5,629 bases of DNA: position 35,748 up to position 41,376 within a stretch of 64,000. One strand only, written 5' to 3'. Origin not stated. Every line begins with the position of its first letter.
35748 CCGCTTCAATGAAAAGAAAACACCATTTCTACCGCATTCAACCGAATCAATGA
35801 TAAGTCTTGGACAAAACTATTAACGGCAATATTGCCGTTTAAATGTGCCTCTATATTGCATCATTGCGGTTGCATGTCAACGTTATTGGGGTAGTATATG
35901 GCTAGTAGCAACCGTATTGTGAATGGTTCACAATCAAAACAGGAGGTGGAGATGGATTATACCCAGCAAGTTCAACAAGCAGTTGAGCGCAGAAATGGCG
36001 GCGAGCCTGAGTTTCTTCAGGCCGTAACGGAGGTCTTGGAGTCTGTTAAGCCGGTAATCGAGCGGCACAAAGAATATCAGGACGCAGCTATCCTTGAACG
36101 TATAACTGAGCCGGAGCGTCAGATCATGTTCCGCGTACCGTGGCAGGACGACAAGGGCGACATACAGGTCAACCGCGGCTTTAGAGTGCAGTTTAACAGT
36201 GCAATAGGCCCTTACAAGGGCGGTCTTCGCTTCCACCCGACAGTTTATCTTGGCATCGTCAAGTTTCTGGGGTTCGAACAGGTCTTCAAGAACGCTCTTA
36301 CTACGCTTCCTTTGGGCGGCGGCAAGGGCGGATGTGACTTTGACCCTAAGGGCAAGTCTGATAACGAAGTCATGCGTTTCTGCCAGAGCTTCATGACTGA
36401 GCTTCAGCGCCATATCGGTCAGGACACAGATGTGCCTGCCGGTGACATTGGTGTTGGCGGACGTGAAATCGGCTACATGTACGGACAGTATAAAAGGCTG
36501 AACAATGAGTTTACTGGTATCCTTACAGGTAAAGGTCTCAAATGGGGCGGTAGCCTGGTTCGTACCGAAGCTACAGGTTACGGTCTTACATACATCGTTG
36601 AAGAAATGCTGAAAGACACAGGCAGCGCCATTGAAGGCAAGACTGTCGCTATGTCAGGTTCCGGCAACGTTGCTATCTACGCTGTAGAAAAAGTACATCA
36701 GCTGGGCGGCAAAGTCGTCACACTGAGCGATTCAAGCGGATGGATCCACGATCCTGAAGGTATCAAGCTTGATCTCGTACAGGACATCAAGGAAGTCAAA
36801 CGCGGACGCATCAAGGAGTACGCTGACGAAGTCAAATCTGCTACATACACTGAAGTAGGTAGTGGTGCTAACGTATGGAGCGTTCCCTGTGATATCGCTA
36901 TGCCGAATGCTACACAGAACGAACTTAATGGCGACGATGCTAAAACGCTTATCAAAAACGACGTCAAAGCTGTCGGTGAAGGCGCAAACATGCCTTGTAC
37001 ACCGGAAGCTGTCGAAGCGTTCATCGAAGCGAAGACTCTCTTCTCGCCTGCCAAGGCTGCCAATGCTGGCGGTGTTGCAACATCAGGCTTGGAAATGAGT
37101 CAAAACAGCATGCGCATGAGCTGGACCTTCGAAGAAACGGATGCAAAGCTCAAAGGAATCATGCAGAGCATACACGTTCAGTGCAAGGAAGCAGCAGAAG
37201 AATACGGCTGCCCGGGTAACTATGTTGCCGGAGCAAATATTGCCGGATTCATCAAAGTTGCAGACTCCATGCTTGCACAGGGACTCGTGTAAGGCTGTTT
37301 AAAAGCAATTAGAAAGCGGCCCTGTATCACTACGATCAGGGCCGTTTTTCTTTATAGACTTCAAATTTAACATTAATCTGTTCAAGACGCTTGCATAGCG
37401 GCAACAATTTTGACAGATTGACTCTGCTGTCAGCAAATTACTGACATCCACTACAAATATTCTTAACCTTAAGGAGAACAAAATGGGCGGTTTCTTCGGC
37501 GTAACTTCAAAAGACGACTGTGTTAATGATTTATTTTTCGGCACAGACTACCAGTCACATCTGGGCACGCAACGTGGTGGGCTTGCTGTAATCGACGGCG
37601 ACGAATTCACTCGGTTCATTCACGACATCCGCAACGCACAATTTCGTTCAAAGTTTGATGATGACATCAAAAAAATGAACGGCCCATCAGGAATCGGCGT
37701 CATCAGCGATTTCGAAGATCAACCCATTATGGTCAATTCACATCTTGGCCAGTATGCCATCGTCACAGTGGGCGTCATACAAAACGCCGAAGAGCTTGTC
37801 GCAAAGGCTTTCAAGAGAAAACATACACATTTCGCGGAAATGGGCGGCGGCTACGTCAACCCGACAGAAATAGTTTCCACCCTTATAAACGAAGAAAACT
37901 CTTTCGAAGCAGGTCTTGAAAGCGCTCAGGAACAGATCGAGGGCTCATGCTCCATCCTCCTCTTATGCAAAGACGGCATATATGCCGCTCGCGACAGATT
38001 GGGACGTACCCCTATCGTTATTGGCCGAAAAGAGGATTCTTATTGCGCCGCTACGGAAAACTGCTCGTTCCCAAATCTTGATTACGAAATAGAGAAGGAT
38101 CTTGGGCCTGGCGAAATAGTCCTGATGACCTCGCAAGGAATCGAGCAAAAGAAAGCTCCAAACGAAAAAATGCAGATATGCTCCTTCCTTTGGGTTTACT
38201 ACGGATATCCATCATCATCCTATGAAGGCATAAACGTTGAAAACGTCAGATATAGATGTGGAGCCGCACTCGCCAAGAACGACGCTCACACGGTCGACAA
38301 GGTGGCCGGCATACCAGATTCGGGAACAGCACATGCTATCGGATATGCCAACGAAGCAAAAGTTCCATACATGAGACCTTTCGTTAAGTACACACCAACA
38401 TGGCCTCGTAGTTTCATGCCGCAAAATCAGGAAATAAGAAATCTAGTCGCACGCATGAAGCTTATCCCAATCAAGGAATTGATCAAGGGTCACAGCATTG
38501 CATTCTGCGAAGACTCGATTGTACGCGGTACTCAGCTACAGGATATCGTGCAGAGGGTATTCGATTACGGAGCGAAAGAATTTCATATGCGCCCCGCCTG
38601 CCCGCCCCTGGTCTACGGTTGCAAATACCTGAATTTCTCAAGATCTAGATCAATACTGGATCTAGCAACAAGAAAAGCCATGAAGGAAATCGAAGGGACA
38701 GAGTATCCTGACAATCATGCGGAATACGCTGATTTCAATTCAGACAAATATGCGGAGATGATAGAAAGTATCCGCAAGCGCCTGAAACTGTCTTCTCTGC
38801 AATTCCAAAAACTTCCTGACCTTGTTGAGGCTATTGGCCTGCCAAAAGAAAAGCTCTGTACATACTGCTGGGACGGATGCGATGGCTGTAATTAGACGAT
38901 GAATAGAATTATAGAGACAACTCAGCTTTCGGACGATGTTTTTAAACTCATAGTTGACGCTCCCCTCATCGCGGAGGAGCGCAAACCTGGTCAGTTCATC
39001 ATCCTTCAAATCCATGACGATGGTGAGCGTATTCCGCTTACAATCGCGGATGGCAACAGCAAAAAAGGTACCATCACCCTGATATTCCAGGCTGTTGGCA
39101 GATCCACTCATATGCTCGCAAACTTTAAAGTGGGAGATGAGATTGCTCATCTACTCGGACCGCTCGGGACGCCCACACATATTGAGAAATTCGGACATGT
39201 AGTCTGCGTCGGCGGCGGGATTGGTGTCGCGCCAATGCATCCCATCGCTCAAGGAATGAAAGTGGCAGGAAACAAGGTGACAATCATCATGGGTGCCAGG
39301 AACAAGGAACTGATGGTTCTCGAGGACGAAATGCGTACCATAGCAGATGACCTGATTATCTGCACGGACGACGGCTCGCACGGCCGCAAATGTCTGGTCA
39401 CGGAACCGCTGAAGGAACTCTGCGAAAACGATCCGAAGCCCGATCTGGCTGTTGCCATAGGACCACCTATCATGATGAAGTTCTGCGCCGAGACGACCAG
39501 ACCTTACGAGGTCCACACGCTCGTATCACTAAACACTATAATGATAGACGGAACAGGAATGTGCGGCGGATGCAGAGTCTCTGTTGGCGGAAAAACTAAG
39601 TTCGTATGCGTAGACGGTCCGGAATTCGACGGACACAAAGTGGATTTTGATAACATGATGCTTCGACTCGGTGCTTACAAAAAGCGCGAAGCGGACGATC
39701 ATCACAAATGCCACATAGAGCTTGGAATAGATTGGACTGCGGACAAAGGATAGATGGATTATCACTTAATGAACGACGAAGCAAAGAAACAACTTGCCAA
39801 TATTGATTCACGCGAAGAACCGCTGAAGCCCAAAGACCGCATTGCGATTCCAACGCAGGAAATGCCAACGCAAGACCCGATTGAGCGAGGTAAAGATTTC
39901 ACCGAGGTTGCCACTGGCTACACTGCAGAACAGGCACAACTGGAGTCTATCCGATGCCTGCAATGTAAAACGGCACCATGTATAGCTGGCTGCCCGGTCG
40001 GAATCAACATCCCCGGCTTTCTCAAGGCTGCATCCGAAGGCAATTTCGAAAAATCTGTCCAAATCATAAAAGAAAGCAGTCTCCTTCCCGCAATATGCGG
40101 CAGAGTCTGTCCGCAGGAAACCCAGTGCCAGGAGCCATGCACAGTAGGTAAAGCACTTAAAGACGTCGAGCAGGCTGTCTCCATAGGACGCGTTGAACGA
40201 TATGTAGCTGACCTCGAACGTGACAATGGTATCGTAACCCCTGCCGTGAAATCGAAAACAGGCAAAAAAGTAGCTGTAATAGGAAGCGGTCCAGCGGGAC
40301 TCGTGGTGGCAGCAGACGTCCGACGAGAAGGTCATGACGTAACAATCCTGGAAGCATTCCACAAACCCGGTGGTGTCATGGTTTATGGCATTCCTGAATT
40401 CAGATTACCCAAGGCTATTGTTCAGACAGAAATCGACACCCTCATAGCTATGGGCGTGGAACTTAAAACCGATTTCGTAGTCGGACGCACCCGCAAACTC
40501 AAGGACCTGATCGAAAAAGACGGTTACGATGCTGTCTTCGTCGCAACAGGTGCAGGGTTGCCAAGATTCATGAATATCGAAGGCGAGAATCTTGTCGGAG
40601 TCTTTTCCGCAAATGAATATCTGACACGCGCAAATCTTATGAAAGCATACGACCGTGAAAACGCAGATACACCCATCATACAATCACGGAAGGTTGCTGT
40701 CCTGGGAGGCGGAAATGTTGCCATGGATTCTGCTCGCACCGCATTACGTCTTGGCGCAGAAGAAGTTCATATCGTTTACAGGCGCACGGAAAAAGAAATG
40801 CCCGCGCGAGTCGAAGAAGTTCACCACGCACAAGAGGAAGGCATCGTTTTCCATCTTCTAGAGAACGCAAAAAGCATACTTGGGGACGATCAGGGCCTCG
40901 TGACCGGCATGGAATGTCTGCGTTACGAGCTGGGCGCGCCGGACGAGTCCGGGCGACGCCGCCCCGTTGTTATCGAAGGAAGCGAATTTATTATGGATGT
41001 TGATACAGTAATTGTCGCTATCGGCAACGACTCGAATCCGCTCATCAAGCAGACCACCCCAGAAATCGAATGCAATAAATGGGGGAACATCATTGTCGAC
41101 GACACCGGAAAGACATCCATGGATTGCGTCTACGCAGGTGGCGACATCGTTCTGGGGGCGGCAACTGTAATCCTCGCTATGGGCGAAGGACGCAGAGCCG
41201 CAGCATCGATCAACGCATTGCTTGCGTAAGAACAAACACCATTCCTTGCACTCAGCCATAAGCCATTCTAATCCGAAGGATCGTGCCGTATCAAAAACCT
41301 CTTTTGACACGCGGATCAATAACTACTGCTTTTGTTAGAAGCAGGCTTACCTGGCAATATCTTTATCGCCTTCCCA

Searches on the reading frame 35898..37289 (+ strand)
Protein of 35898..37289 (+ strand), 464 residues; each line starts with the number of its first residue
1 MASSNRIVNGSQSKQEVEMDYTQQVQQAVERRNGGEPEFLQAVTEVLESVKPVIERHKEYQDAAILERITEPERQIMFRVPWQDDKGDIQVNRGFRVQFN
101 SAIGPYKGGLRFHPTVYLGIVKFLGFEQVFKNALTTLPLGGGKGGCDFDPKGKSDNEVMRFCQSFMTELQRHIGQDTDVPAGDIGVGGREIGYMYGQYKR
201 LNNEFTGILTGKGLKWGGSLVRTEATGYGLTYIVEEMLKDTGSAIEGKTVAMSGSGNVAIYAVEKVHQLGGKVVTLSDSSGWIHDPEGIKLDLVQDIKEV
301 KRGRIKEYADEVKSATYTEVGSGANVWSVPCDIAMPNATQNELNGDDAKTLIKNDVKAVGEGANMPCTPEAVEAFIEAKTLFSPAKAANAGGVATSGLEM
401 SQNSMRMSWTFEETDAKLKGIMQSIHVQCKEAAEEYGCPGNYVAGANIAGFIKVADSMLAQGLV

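Call 32: search_protein_families(library=pfam, proteins=[window:35898-37289:+], max_evalue=0.00001)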
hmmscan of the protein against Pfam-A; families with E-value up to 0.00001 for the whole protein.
window:35898-37289:+ (464 aa): 2 families
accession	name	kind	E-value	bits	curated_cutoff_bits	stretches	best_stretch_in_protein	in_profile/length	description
PF00208.27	ELFV_dehydrog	-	3.9e-89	298.9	23.4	1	217-462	1-241/241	Glutamate/Leucine/Phenylalanine/Valine dehydrogenase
PF02812.23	ELFV_dehydrog_N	-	1.4e-53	180.5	25.3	1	72-199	1-128/129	Glu/Leu/Phe/Val dehydrogenase, dimerisation domain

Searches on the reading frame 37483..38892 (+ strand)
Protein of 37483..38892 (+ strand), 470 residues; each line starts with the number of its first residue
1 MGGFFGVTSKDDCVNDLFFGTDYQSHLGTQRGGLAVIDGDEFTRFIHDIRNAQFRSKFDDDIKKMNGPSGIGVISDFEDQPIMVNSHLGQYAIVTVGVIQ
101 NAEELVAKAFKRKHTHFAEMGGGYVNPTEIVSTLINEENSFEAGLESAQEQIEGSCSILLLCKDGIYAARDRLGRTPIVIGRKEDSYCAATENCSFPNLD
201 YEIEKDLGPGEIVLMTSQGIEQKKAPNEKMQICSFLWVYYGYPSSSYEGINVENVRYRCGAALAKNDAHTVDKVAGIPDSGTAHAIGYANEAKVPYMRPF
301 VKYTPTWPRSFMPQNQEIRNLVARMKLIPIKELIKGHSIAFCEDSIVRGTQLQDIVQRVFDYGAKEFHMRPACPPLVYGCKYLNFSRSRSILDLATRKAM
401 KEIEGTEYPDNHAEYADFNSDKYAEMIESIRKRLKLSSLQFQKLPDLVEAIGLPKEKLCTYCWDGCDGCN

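Call 32: search_protein_families(library=pfam, proteins=[window:37483-38892:+], max_evalue=0.00001)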
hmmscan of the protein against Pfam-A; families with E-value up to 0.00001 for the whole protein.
window:37483-38892:+ (470 aa): 1 family
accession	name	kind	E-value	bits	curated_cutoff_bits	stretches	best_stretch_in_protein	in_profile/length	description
PF13537.11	GATase_7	-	1.3e-08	35.3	25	1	77-192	11-117/123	Glutamine amidotransferase domain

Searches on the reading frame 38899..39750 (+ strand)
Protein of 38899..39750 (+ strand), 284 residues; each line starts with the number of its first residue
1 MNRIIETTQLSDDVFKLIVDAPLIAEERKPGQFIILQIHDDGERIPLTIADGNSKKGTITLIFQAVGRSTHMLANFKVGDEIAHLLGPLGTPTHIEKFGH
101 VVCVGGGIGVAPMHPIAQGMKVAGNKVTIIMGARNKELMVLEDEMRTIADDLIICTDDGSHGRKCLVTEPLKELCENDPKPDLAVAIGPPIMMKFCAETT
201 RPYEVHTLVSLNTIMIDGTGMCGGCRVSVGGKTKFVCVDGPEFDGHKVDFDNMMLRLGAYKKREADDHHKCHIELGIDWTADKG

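Call 32: search_protein_families(library=pfam, proteins=[window:38899-39750:+], max_evalue=0.00001)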
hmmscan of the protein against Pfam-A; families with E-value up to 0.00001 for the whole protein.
window:38899-39750:+ (284 aa): 2 families
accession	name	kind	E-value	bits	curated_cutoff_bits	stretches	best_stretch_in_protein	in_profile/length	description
PF10418.14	DHODB_Fe-S_bind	-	5.2e-14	52.1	23.9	1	212-249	1-41/41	Iron-sulfur cluster binding domain of dihydroorotate dehydrogenase B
PF00175.26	NAD_binding_1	-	6.4e-06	27.2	22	0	104-197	2-108/109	Oxidoreductase NAD-binding domain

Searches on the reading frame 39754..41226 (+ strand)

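Call 5: search_protein_families(library=pfam, proteins=[window:39754-41226:+], max_evalue=0.01)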
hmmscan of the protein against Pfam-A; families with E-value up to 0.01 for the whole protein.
window:39754-41226:+ (491 aa): 16 families
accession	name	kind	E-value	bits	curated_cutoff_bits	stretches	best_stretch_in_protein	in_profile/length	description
PF14691.11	Fer4_20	-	3.3e-38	130.4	25.8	1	47-159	3-112/113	Dihydroprymidine dehydrogenase domain II, 4Fe-4S cluster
PF07992.20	Pyr_redox_2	-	4.7e-37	128.4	26.1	1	171-479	1-291/291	Pyridine nucleotide-disulphide oxidoreductase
PF00070.33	Pyr_redox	-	5.1e-11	43.4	22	2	313-386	1-77/82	Pyridine nucleotide-disulphide oxidoreductase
PF13738.12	Pyr_redox_3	-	5.9e-08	32.8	30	1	260-348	127-200/305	Pyridine nucleotide-disulphide oxidoreductase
PF13450.12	NAD_binding_8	-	3.8e-07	30.7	21.9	1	175-209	1-35/68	NAD(P)-binding Rossmann-like domain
PF01266.30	DAO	-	4.6e-07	30.1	27.9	1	172-207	1-37/353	FAD dependent oxidoreductase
PF01262.27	AlaDh_PNT_C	-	5.7e-07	29.6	23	1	307-347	24-63/214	Alanine dehydrogenase/PNT, C-terminal domain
PF03486.20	HI0933_like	-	5.6e-05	23.1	50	1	172-206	2-36/244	HI0933-like protein Rossmann domain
PF13241.12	NAD_binding_7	-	6.6e-05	23.9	22.1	0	310-424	6-70/104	Putative NAD(P)-binding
PF12831.13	FAD_oxidored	-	0.00018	21.3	27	1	173-212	2-41/416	FAD dependent oxidoreductase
PF03807.23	F420_oxidored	-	0.00045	21.2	21.6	0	313-356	1-44/94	NADP oxidoreductase coenzyme F420-dependent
PF00890.30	FAD_binding_2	-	0.00058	19.6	20.4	1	173-204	2-33/414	FAD binding domain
PF01494.25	FAD_binding_3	-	0.0026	17.5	22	1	172-202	3-33/349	FAD binding domain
PF01946.23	Thi4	-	0.0034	17.1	26.2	1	172-231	19-77/235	Thi4 family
PF01488.26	Shikimate_DH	-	0.004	17.7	24.3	0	309-349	10-50/138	Shikimate / quinate 5-dehydrogenase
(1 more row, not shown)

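Call 6: search_protein_families(library=ncbifam, proteins=[window:39754-41226:+], max_evalue=0.001)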
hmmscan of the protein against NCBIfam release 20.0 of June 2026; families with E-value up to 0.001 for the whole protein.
window:39754-41226:+ (491 aa): 70 families (the best 25 are shown)
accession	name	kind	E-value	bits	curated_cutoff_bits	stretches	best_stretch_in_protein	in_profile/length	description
NF009414.0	PRK12778.1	equivalog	2.5e-202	674.1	1103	1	11-490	273-749/752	bifunctional dihydroorotate dehydrogenase B NAD binding subunit/NADPH-dependent glutamate synthase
TIGR01316.1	gltA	equivalog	1.8e-183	610.4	471.75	1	43-489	3-448/449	NADPH-dependent glutamate synthase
NF009413.0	PRK12775.1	equivalog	6.6e-152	507.5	1895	1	32-490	296-754/1006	putative trifunctional 2-polyprenylphenol hydroxylase/glutamate synthase subunit beta/ferritin domain-containing protein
NF009415.0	PRK12779.1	equivalog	1.6e-123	413.5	1519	1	76-486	210-622/944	putative bifunctional glutamate synthase subunit beta/2-polyprenylphenol hydroxylase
NF009410.0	PRK12771.1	subfamily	4.3e-115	385.5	516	2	73-490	47-445/566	NAD(P)-binding protein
NF009454.0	PRK12814.1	equivalog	1.7e-114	383.6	916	2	74-490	102-500/657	putative NADPH-dependent glutamate synthase small subunit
TIGR01318.1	gltD_gamma_fam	subfamily_domain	3.3e-108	362.2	482.95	1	36-489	9-464/467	glutamate synthase, small subunit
NF009408.0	PRK12769.1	equivalog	8.9e-102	341.3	1003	1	27-490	185-651/659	formate-dependent uric acid utilization protein AegA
NF009451.0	PRK12809.1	equivalog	3.3e-87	293.3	1154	1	44-489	186-633/639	formate-dependent uric acid utilization protein YgfT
NF010590.0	PRK13984.1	equivalog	1e-84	284.8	946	1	31-490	155-606/611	putative oxidoreductase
TIGR03315.1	Se_ygfK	equivalog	4.5e-84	282.6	835.3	1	66-486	437-835/1012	putative selenate reductase subunit YgfK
TIGR01317.1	GOGAT_sm_gam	subfamily_domain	8.8e-78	262.3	447.7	1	35-490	11-478/485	glutamate synthase small subunit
NF009409.0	PRK12770.1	subfamily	1.3e-74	251.4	343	1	166-490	14-350/360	putative glutamate synthase subunit beta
NF045663.1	diclust_near_Sec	equivalog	5e-37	127.4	530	1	66-267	10-199/759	pyridine nucleotide-disulfide oxidoreductase/dicluster-binding protein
TIGR01292.1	TRX_reduct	equivalog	1.4e-20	73.3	343.45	1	172-489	2-299/300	thioredoxin-disulfide reductase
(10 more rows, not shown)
